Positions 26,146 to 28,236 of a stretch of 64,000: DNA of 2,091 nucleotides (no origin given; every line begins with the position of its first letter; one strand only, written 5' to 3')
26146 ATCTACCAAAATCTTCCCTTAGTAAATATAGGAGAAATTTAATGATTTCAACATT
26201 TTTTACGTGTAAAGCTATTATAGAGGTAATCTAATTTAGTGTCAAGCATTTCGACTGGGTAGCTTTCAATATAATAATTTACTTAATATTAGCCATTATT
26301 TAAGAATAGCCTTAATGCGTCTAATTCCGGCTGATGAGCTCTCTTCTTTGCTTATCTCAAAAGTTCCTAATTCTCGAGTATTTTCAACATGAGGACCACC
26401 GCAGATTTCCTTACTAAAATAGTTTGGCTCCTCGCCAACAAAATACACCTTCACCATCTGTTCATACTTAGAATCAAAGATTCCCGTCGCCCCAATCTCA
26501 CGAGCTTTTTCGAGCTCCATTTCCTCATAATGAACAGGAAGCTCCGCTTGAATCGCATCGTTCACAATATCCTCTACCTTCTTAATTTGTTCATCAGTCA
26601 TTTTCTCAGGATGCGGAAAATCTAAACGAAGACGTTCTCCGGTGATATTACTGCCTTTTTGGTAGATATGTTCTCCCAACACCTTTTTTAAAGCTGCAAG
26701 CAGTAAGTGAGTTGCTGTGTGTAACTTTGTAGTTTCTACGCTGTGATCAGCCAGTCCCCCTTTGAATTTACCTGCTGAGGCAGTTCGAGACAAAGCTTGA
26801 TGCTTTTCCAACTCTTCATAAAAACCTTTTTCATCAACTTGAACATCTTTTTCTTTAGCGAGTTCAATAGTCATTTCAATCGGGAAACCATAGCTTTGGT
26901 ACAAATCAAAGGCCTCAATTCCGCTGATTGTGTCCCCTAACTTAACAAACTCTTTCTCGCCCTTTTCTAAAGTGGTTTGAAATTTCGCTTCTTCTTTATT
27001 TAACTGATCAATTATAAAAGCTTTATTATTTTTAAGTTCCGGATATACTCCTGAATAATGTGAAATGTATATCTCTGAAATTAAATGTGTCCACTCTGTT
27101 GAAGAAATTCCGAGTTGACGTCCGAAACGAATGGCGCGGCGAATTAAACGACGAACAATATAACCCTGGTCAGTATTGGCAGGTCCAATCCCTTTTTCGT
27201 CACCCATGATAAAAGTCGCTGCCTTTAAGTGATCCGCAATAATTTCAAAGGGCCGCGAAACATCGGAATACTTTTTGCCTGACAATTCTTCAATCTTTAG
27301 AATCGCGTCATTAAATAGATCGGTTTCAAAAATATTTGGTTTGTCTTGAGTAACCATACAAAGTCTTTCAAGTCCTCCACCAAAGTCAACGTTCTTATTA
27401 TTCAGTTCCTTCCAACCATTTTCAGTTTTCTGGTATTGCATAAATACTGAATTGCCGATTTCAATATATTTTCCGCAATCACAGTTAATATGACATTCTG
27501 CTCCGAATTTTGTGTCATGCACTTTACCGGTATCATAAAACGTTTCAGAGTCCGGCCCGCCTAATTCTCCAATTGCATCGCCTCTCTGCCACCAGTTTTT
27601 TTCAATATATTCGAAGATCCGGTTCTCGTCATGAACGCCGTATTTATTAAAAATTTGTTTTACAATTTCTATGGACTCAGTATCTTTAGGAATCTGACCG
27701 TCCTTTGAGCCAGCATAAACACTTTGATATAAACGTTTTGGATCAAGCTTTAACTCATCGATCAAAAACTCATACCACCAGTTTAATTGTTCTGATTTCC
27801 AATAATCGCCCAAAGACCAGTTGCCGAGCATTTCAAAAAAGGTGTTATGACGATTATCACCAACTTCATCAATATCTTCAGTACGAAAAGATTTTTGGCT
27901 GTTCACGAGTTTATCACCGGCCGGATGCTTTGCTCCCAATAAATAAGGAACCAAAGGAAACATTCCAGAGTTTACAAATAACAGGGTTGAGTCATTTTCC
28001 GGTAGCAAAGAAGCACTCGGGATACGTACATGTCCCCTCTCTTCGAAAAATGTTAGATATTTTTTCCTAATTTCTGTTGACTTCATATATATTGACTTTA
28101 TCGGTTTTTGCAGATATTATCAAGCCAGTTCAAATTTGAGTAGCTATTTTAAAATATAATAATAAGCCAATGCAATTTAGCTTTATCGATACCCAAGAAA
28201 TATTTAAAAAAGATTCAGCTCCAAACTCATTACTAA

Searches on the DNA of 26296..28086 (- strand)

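Call 55: search_rna_families(source=L094, start=3230, end=4000, threshold=evalue, max_evalue=10)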
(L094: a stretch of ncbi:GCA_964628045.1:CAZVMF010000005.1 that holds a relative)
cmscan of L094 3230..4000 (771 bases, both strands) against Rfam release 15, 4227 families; matches with E-value up to 10: 20.
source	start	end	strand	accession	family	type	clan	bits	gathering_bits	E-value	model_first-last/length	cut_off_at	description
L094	3253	3317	-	RF01859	Phe_leader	Cis-reg; leader;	-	25.5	55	0.069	1-125/125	no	Phenylalanine leader peptide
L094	3554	3639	-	RF02273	FsrA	Gene;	-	22.6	80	0.032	1-83/83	no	FsrA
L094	3542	3587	-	RF02433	SpF36_sRNA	Gene; sRNA;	-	21.3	48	2.8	1-51/51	no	Streptococcus sRNA SpF36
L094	3511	3617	-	RF01770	rimP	Cis-reg; leader;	-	21.1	47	0.74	1-102/102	no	Gammaprotebacteria rimP leader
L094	3524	3595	+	RF00121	MicC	Gene; sRNA;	-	20.4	90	2.2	1-123/123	no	MicC RNA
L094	3249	3326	+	RF02512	PYLIS_5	Cis-reg;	-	20.1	60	1.2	1-100/100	no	Pyrrolysine insertion sequence transposase 1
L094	3471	3590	+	RF02449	ncr1015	Gene; sRNA;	-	19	60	6.5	1-121/121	no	Bacillus sRNA ncr1015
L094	3256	3303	-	RF02702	AgvB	Gene; sRNA;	-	18.6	56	0.74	1-62/62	no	Anti GcvB sRNA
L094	3233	3284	+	RF02495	ohsC_RNA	Gene; antitoxin;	-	17.9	50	6.7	1-77/77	no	Oppression of Hydrophobic ORF by sRNA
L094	3506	3589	+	RF00506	Thr_leader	Cis-reg; leader;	-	17.8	55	1.2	1-118/118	no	Threonine operon leader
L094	3246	3347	-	RF00557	L10_leader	Cis-reg; leader;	-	17.2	44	2.8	1-138/138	no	Ribosomal protein L10 leader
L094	3554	3615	-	RF02701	PsrR1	Gene; sRNA;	-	16.9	42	2.1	1-79/79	no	Photosynthesis regulatory RNA1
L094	3257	3288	-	RF02701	PsrR1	Gene; sRNA;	-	16.9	42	2.2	47-79/79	no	Photosynthesis regulatory RNA1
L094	3230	3314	-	RF01770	rimP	Cis-reg; leader;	-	16.8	47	6.4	1-86/102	3'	Gammaprotebacteria rimP leader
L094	3677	3700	+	RF01354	CRISPR-DR45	Gene; CRISPR;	-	16.8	37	7.7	1-24/24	no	CRISPR RNA direct repeat element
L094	3230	3287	+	RF00514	His_leader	Cis-reg; leader;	-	16.6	49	4.6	60-126/126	5'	Histidine operon leader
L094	3537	3556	-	RF04072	mir-7386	Gene; miRNA;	-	15.8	44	5.6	20-39/59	no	mir-7386 microRNA precursor family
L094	3257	3286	-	RF00514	His_leader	Cis-reg; leader;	-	15.1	49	9.6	88-122/126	no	Histidine operon leader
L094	3548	3661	-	RF02637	EF0408_EF0409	Gene; sRNA;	-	11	440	2.9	1-412/412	no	Enterococcus sRNA EF0408_EF0409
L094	3230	3286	+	RF02377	SurA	Gene; sRNA;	-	9.2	100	8.3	219-279/279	5'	SurA sRNA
